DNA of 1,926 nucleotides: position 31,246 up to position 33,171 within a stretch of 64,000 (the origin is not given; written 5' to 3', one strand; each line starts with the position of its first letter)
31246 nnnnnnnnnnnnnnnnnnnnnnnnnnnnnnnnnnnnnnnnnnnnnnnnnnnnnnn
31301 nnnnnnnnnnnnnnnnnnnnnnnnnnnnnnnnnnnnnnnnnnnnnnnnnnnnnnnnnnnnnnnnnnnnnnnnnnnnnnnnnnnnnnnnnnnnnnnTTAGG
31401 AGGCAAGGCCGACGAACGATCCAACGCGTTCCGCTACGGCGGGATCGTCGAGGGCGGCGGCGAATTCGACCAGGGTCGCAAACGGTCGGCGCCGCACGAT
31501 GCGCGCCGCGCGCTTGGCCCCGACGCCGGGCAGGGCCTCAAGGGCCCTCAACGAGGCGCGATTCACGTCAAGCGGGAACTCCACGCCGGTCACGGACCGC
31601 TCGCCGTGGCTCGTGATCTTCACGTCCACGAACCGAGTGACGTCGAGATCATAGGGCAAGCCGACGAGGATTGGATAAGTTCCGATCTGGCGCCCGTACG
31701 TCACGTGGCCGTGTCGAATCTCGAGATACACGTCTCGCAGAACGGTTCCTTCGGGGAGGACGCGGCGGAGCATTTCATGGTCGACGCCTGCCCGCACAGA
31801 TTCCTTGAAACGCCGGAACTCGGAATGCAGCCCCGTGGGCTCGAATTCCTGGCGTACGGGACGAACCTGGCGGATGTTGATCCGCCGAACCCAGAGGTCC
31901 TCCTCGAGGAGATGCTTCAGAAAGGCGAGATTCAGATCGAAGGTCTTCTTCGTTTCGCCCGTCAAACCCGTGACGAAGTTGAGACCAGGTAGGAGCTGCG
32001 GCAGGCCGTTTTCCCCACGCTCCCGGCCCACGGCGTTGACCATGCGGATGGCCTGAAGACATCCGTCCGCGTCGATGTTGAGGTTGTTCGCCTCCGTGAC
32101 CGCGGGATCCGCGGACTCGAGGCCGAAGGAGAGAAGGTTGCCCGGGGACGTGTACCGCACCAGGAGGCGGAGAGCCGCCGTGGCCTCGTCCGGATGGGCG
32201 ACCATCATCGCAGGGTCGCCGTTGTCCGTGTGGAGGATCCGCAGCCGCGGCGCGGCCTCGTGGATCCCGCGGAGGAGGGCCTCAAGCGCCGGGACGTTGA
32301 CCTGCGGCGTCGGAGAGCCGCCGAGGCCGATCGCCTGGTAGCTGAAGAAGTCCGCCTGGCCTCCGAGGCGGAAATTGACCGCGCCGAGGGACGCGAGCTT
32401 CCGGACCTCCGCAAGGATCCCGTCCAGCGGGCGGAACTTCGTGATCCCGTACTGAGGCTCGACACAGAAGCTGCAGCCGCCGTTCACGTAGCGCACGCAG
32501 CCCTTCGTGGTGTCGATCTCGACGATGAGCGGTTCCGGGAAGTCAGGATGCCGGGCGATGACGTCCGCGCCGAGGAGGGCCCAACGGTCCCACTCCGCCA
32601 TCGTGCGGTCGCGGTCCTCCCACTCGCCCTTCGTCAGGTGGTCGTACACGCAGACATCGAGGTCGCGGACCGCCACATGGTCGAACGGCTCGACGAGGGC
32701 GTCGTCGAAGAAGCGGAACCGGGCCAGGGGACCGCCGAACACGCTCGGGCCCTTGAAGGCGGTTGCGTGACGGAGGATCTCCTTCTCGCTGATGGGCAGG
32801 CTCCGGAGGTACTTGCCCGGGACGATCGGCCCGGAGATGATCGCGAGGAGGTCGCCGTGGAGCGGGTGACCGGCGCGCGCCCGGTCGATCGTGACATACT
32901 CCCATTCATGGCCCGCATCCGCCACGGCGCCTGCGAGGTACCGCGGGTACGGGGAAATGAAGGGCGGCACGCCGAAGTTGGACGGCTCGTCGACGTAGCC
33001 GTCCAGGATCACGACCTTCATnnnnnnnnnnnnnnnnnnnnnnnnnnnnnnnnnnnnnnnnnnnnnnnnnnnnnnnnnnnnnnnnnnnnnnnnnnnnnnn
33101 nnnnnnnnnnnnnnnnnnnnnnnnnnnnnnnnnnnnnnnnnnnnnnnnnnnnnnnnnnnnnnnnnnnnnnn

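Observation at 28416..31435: RHH / cardiolipin synthase / PHP-phosphoesterase cassette bracketed by about 104-nt direct repeats that duplicate the 3' end of a radical SAM gene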

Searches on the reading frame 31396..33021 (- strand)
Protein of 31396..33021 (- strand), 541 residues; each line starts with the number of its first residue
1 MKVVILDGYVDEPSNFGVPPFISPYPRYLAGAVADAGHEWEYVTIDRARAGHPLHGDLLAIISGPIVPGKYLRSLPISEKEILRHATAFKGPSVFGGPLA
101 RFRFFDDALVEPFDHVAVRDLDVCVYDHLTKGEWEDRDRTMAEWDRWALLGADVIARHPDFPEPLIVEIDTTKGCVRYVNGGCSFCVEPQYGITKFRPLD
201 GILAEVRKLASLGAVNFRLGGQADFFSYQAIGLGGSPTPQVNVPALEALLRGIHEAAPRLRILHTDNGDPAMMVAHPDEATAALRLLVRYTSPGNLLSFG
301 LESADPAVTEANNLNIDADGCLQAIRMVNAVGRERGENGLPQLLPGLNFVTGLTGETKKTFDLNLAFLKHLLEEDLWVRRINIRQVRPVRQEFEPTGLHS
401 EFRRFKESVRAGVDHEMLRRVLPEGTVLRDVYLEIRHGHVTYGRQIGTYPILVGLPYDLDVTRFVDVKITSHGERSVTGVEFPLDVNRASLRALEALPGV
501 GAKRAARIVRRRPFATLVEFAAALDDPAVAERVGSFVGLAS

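Call 6: search_protein_families(library=pfam, proteins=[window:31396-33021:-], max_evalue=0.01)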
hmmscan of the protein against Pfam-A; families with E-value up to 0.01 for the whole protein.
window:31396-33021:- (541 aa): 4 families
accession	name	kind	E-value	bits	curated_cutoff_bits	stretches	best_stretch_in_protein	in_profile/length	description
PF04055.27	Radical_SAM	-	7.5e-07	29.9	29.5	1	174-361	6-159/166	Radical SAM superfamily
PF12836.13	HHH_3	-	9e-06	26.1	27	1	484-520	6-46/65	Helix-hairpin-helix motif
PF00633.29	HHH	-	0.0027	17.9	24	1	486-509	5-28/30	Helix-hairpin-helix motif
PF14520.12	HHH_5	-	0.0081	17.1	27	0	479-510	22-53/57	Helix-hairpin-helix domain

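Call 8: find_related_loci(query=window:31396-33021:-, collection=genome_contigs, flank=10000)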
Query window:31396-33021:- (541 aa) in genome_contigs; peptide patterns used: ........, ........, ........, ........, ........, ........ (x = any residue, [..] = any of these).
104 stretches matched a pattern; 36 encode a relative of the query (tblastn E <= 1e-3); 36 distinct loci.
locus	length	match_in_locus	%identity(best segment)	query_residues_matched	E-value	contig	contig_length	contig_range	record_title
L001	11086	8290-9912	87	1-541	0e+0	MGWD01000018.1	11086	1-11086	MAG: Euryarchaeota archaeon RBG_19FT_COMBO_69_17 rbg_19ft_combo_scaffold_1838, whole genome shotgun sequence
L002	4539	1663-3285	88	1-541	0e+0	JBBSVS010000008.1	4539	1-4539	MAG: Thermoplasmatota archaeon isolate H43-bin133_1 H43_bin133_1_000000000008, whole genome shotgun sequence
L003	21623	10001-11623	88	1-541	0e+0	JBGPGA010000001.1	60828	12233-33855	MAG: Thermoplasmata archaeon isolate OBJ_0618_7090110_53 k141_1425604_length_60828_cov_16.0000, whole genome shotgun seq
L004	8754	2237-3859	86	1-541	0e+0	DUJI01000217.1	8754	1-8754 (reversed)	MAG TPA_asm: Thermoplasmata archaeon isolate UBA8695 contig_8895, whole genome shotgun sequence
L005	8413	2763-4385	84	1-541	0e+0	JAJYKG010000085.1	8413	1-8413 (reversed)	MAG: Thermoplasmata archaeon isolate DBS2-1.bin2 NODE_16783_length_8413_cov_1.260922, whole genome shotgun sequence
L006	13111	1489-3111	85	1-541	0e+0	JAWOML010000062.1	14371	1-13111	MAG: Thermoplasmata archaeon isolate bin_5_1 c_000008904628, whole genome shotgun sequence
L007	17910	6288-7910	83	1-541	0e+0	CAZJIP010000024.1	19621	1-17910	MAG TPA_asm: uncultured Methanomassiliicoccales archaeon isolate SRP093762_co1_91 genome assembly, contig: NODE_1671_len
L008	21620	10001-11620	79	1-540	0e+0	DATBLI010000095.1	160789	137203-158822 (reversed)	MAG TPA_asm: Thermoplasmata archaeon isolate SMAG_U3968 k141_1329533, whole genome shotgun sequence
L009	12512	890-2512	78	1-541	0e+0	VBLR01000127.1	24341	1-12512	MAG: Methanobacteriota archaeon isolate EA_2 14_0903_05_30cm_scaffold_897, whole genome shotgun sequence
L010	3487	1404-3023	78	1-540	0e+0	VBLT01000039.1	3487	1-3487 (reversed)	MAG: Methanobacteriota archaeon isolate EA_4 14_0903_12_30cm_scaffold_20151_e:197.2, whole genome shotgun sequence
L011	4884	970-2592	76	1-541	0e+0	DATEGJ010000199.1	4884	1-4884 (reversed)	MAG TPA_asm: Thermoplasmata archaeon isolate SMAG_U8782 k141_2382522, whole genome shotgun sequence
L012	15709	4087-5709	77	1-541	0e+0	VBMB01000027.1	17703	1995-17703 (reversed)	MAG: Methanobacteriota archaeon isolate EA_12 14_1009_12_30cm_scaffold_1287, whole genome shotgun sequence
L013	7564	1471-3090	78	1-540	0e+0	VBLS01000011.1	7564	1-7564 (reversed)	MAG: Methanobacteriota archaeon isolate EA_3 14_0903_13_40cm_scaffold_9090, whole genome shotgun sequence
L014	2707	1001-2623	77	1-541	0e+0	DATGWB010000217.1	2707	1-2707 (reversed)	MAG TPA_asm: Thermoplasmata archaeon isolate SMAG_U10571 k141_322401, whole genome shotgun sequence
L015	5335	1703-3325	76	1-541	0e+0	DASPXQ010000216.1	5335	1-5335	MAG TPA_asm: Thermoplasmata archaeon isolate SMAG_U11571 k141_171940, whole genome shotgun sequence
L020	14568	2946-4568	76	1-541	0e+0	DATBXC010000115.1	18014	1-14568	MAG TPA_asm: Thermoplasmata archaeon isolate SMAG_U7557 k141_456186, whole genome shotgun sequence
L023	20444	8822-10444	75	1-541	0e+0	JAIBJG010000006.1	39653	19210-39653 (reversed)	MAG: Methanobacteriota archaeon isolate CR_Sed_300A_bin.90 scaffold_98, whole genome shotgun sequence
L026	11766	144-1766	70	1-541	0e+0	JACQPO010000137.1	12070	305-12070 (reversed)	MAG: Methanobacteriota archaeon isolate NC_groundwater_1309_Ag_S-0.2um_67_55 S_p2_S4_coassembly_k141_2302944, whole geno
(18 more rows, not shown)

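Call 32: search_protein_families(library=pfam, proteins=[L003:12958-14811:+, L003:14819-15868:+], max_evalue=5)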
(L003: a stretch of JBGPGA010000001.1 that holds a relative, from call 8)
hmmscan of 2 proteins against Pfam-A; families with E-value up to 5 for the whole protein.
L003:12958-14811:+ (617 aa): 1 family
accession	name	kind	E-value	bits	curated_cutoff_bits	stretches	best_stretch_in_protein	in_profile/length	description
PF11999.13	Ice_binding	-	2.1e-71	240.3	28.7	2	77-265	1-208/208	Ice-binding-like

L003:14819-15868:+ (349 aa): 2 families
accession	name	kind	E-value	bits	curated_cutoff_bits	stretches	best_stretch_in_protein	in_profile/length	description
PF00535.33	Glycos_transf_2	-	7.7e-16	58.9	23.3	1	35-207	2-166/168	Glycosyl transferase family 2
PF15158.11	TMEM249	-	0.32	11.1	25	1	60-105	68-113/184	Cation channel sperm-associated auxiliary subunit TMEM249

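Call 37: search_protein_families(library=pfam, proteins=[L020:4933-5643:+, L020:5898-7958:-, L020:8464-10872:-, L023:10607-11245:+, L023:12288-15236:+, L023:15682-17769:-, L026:2022-4415:-, L026:4564-7143:-, L005:4412-5887:-, L001:10429-11086:+], max_evalue=0.001)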
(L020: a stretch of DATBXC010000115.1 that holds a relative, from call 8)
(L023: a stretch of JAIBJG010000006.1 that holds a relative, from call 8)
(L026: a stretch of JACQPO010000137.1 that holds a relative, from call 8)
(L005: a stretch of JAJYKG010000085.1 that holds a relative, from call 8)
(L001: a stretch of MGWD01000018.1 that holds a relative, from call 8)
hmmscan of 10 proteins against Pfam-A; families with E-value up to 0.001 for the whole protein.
L020:4933-5643:+ (236 aa): 2 families
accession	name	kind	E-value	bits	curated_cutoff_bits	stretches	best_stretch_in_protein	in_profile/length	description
PF04967.18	HTH_10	-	3.5e-19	68.8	23.1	1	155-206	1-52/53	HTH DNA binding domain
PF24280.2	HVO_A0563_N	-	1.6e-05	25.3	27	1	4-125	1-123/145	HVO_A0563, N-terminal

L020:5898-7958:- (686 aa): 1 family
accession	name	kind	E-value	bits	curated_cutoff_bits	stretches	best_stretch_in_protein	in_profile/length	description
PF01935.23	DUF87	-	6.8e-21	75.8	23.2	1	309-527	3-219/220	Helicase HerA, central domain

L020:8464-10872:- (802 aa): 4 families
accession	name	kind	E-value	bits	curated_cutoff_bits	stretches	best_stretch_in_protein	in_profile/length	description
PF13476.12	AAA_23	-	5.4e-20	73.3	27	1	29-235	2-197/201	AAA domain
PF02463.25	SMC_N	-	3.8e-13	49.8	40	1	26-78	2-53/220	RecF/RecN/SMC N terminal domain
PF13555.12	AAA_29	-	1.2e-06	28.6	27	1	46-77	18-50/61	P-loop containing region of AAA domain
PF00005.33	ABC_tran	-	0.00019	22.5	25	0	50-72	12-34/137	ABC transporter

L023:10607-11245:+ (212 aa): 0 families

L023:12288-15236:+ (982 aa): 0 families

L023:15682-17769:- (695 aa): 1 family
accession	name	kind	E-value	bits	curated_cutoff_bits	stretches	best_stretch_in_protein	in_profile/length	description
PF00149.33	Metallophos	-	8.7e-11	43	21.5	1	299-532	3-189/191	Calcineurin-like phosphoesterase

L026:2022-4415:- (797 aa): 2 families
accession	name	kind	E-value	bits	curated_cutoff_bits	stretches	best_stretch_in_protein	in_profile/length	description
PF01935.23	DUF87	-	7.3e-20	72.4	23.2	1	430-634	13-216/220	Helicase HerA, central domain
PF12846.13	AAA_10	-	7.6e-06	25.6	27.5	1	440-559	21-131/362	AAA-like domain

L026:4564-7143:- (859 aa): 5 families
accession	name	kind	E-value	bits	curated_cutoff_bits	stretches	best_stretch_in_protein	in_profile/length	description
PF13476.12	AAA_23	-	1.9e-15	58.4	27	1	91-351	6-197/201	AAA domain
PF02463.25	SMC_N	-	2.2e-12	47.3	40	1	84-135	2-53/220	RecF/RecN/SMC N terminal domain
PF13555.12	AAA_29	-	2.5e-07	30.8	27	1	95-134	12-50/61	P-loop containing region of AAA domain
PF13304.12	AAA_21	-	7.5e-05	23.4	27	0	108-130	1-23/304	AAA domain, putative AbiEii toxin, Type IV TA system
PF25199.1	nSTAND_NTPase5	-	0.00061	20.1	34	0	107-132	42-67/145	Novel STAND NTPase 5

L005:4412-5887:- (491 aa): 1 family
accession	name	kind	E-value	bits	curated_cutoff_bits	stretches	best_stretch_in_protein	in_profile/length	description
PF01609.27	DDE_Tnp_1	-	1.4e-10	41.8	23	1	119-290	6-195/200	Transposase DDE domain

L001:10429-11086:+ (219 aa): 0 families

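Call 41: search_protein_families(library=ncbifam, proteins=[window:31396-33021:-], max_evalue=0.001)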
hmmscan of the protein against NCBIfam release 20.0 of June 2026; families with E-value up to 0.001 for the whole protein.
window:31396-33021:- (541 aa): 2 families
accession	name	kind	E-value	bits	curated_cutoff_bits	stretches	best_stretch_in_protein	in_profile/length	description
TIGR03916.1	rSAM_link_UDG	hypoth_equivalog_domain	8.7e-05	21.8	343.5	1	481-517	319-355/415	putative DNA modification/repair radical SAM protein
TIGR04014.1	B12_SAM_MJ_0865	equivalog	0.00012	21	360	1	167-228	161-221/434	methyl-coenzyme M reductase glutamine C-methyltransferase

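Call 69: search_solved_structures(query=window:31396-33021:-, max_evalue=0.01)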
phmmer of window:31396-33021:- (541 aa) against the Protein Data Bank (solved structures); distinct sequences matched with E-value up to 0.01: 2.
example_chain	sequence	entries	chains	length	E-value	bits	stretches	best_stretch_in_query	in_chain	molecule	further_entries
2duy_A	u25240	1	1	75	9.7e-05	24.3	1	480-534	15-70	Competence protein ComEA-related protein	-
9ccb_A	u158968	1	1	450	0.0032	19.3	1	167-224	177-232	Radical SAM core domain-containing protein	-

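Call 76: find_homologous_proteins(query=window:31396-33021:-, max_evalue=1e-100)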
Query window:31396-33021:- (541 aa): 2887 proteins with E <= 1e-100 among 8000 candidates; the best 120 are listed.
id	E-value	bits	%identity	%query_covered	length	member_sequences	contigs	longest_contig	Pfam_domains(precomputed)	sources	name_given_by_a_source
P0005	0.0e+0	1238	100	100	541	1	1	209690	PF04055.28,PF12836.14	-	-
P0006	0.0e+0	1183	94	100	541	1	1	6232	PF04055.28,PF12836.14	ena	-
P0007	0.0e+0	1133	90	100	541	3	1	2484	PF04055.28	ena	-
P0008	0.0e+0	1124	90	100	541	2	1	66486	PF12836.14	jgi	jgi:radical SAM superfamily enzyme with C-terminal helix-hairpin-helix motif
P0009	0.0e+0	1123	89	100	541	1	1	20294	PF12836.14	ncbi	-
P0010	0.0e+0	1115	89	100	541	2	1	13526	PF14520.13,PF04055.28,PF12836.14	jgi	-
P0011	0.0e+0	1114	88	100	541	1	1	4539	PF14520.13,PF04055.28,PF12836.14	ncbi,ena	ncbi:MAG: helix-hairpin-helix domain-containing protein [Candidatus Thermoplasmatota archaeon]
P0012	0.0e+0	1113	88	100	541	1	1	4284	PF04055.28,PF12836.14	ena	-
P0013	0.0e+0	1111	88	100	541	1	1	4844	PF04055.28,PF12836.14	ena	-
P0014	0.0e+0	1107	87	100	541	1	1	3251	PF04055.28,PF12836.14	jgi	-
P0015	0.0e+0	1106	87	100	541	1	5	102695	PF04055.28,PF12836.14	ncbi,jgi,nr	ncbi:MAG TPA: radical SAM protein [Thermoplasmata archaeon]|nr:radical SAM protein [Thermoplasmata a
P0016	0.0e+0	1106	88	100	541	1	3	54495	PF12836.14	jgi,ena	-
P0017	0.0e+0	1105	88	100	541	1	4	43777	PF12836.14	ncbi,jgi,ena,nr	ncbi:MAG TPA: radical SAM protein [Thermoplasmata archaeon]|nr:radical SAM protein [Thermoplasmata a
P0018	0.0e+0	1104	87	100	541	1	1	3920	PF14520.13,PF04055.28,PF12836.14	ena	-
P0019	0.0e+0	1104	87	100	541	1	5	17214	PF04055.28,PF12836.14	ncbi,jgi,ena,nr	ncbi:MAG: hypothetical protein A3K59_08790 [Euryarchaeota archaeon RBG_19FT_COMBO_69_17]|nr:MAG: hyp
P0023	0.0e+0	1102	87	100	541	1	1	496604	PF04055.28,PF12836.14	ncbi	-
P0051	0.0e+0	1069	85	100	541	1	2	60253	PF14520.13,PF04055.28,PF12836.14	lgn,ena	-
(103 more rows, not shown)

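Call 78: find_encoding_contigs(protein=P0008, flank=10000, max_places=2)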
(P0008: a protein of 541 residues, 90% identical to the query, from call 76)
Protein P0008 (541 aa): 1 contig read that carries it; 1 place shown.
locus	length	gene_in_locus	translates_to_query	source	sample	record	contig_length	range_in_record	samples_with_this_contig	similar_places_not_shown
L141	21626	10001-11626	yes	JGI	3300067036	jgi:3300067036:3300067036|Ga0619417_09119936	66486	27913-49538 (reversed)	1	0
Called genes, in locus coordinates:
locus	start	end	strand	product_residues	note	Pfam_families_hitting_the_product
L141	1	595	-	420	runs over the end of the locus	PF02812:ELFV_dehydrog_N, PF00208:ELFV_dehydrog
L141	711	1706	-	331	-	PF00389:2-Hacid_dh (weak), PF02826:2-Hacid_dh_C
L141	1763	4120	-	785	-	PF00317:Ribonuc_red_lgN, PF02867:Ribonuc_red_lgC, PF12637:TSCPD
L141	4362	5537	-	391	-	PF01571:GCV_T, PF08669:GCV_T_C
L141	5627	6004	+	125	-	PF11433:DUF3198 (weak)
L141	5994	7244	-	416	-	PF13167:GTP-bdg_N, PF16360:GTP-bdg_M, PF03193:RsgA_GTPase (faint), PF01926:MMR_HSR1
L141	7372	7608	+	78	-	-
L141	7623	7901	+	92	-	PF02597:ThiS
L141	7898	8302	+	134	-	PF02391:MoaE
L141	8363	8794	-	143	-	-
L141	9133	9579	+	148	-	PF01967:MoaC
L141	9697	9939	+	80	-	-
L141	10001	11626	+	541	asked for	PF12836:HHH_3 (weak)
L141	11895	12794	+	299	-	PF02811:PHP (weak), PF13263:PHP_C (weak)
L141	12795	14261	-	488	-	PF00614:PLDc (faint), PF13091:PLDc_2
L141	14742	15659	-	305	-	PF13384:HTH_23 (faint), PF13404:HTH_AsnC-type (weak), PF13412:HTH_24 (faint)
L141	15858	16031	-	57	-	-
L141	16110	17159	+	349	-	PF00535:Glycos_transf_2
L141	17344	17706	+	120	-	-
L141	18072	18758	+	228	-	-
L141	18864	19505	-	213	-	-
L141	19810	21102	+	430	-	PF00149:Metallophos (faint)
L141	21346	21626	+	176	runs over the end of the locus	PF00994:MoCF_biosynth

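Call 79: find_encoding_contigs(protein=P0009, flank=10000, max_places=2)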
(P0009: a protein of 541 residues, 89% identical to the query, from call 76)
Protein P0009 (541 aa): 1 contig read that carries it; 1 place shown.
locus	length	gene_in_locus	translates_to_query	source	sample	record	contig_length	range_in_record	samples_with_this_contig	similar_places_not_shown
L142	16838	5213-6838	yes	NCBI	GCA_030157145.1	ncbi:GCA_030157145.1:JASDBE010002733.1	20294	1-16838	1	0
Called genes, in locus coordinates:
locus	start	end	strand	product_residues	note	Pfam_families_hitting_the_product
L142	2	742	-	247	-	?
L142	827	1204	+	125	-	PF11433:DUF3198 (weak)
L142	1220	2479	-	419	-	PF13167:GTP-bdg_N, PF16360:GTP-bdg_M, PF01926:MMR_HSR1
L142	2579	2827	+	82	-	-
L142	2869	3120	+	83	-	PF02597:ThiS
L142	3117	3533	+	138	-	PF02391:MoaE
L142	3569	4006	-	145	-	-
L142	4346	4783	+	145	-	PF01967:MoaC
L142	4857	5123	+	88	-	PF18898:DUF5654 (weak)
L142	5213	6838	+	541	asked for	PF12836:HHH_3 (faint)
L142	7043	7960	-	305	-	PF13404:HTH_AsnC-type (faint), PF13412:HTH_24 (faint)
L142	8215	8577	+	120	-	-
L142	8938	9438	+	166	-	PF00994:MoCF_biosynth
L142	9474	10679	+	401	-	PF03453:MoeA_N, PF00994:MoCF_biosynth, PF03454:MoeA_C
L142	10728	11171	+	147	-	PF13420:Acetyltransf_4 (weak), PF00583:Acetyltransf_1, PF13673:Acetyltransf_10, PF13508:Acetyltransf_7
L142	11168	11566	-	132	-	-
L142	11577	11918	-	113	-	PF03684:UPF0179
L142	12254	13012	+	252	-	PF01163:RIO1, PF19974:TCAD9 (weak)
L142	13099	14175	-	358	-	PF00465:Fe-ADH, PF13685:Fe-ADH_2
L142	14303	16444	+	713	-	-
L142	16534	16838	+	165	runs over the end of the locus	PF01472:PUA, PF26292:PUA_elF2D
